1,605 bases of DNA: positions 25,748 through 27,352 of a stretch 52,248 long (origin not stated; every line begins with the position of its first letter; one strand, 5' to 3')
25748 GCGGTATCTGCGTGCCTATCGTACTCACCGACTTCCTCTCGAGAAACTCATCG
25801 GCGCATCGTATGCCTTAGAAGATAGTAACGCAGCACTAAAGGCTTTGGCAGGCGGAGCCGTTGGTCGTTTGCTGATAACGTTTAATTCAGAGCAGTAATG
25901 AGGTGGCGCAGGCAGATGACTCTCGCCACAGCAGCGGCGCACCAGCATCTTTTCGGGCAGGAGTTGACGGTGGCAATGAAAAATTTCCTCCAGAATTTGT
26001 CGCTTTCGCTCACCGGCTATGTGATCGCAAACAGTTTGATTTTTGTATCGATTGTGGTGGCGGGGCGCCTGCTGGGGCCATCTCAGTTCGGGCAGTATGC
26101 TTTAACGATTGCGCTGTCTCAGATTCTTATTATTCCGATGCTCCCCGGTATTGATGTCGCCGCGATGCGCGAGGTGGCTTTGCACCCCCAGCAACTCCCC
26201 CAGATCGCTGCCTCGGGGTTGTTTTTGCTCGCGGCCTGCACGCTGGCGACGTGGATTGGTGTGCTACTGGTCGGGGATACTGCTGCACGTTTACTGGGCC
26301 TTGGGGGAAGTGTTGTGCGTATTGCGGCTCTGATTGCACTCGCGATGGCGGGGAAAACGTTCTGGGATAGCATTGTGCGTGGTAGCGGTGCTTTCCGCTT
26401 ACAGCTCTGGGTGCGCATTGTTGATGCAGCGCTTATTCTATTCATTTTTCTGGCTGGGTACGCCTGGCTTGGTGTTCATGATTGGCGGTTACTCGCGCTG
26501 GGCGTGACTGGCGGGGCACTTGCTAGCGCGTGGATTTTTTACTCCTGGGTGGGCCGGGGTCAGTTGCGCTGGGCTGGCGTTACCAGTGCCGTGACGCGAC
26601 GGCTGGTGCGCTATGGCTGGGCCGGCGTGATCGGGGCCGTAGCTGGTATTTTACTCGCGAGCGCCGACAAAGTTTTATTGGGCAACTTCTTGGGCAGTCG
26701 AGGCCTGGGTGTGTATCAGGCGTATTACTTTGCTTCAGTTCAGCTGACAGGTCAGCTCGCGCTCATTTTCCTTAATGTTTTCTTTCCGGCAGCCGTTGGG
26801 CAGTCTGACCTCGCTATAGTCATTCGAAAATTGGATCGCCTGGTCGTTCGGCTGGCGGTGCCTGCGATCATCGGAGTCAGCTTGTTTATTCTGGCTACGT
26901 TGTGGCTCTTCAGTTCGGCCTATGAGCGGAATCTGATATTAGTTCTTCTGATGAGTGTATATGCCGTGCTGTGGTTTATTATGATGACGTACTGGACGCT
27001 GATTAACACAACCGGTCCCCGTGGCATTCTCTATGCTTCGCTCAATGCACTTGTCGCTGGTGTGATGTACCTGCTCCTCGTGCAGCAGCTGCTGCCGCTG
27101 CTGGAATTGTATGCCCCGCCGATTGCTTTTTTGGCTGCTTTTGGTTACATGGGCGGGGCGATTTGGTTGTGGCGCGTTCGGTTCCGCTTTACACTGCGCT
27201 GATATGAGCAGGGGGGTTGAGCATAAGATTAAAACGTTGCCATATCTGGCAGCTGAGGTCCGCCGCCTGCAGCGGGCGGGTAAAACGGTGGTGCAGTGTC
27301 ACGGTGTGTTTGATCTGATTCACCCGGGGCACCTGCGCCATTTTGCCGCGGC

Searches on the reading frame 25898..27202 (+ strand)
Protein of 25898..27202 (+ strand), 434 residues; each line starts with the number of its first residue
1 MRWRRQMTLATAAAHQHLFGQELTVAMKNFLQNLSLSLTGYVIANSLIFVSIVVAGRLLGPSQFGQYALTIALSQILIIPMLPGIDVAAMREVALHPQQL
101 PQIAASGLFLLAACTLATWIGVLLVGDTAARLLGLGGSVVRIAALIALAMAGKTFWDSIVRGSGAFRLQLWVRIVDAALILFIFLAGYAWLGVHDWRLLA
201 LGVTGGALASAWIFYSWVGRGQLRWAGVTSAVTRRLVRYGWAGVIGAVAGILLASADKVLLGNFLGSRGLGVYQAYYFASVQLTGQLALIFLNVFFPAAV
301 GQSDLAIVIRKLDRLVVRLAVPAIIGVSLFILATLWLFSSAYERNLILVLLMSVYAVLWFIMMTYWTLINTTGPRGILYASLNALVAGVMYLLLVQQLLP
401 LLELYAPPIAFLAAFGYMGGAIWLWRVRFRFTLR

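Call 85: find_encoding_contigs(protein=window:25898-27202:+, flank=10000, max_places=1)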
Protein window:25898-27202:+ (434 aa): 2 contigs read that carry it; 1 place shown.
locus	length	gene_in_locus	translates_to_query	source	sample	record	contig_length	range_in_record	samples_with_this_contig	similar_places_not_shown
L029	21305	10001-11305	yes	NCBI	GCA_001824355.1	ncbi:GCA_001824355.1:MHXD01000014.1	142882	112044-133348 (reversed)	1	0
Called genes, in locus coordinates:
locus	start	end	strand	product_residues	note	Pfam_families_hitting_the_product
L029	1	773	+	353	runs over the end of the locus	PF02779:Transket_pyr, PF02780:Transketolase_C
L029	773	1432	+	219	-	PF13580:SIS_2, PF01380:SIS (weak)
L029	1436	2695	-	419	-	-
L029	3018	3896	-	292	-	PF00459:Inositol_P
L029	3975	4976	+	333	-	PF01073:3Beta_HSD (weak), PF01370:Epimerase, PF02719:Polysacc_synt_2 (weak), PF04321:RmlD_sub_bind, PF16363:GDP_Man_Dehyd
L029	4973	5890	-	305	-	PF00535:Glycos_transf_2, PF13641:Glyco_tranf_2_3 (weak)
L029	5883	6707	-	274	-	PF05721:PhyH (weak)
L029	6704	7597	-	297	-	PF01370:Epimerase, PF04321:RmlD_sub_bind, PF16363:GDP_Man_Dehyd (faint)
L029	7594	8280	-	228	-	PF13489:Methyltransf_23 (weak), PF08242:Methyltransf_12 (weak), PF13649:Methyltransf_25 (weak)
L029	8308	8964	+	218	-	PF01209:Ubie_methyltran (weak), PF13489:Methyltransf_23, PF13847:Methyltransf_31, PF08241:Methyltransf_11, PF08242:Methyltransf_12, PF13649:Methyltransf_25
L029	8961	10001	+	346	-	PF08240:ADH_N, PF16912:Glu_dehyd_C (weak), PF00107:ADH_zinc_N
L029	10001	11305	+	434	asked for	PF01943:Polysacc_synt, PF13440:Polysacc_synt_3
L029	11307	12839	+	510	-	PF01467:CTP_transf_like, PF00294:PfkB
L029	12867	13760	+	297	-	-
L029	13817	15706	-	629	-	PF13522:GATase_6, PF13537:GATase_7, PF00733:Asn_synthase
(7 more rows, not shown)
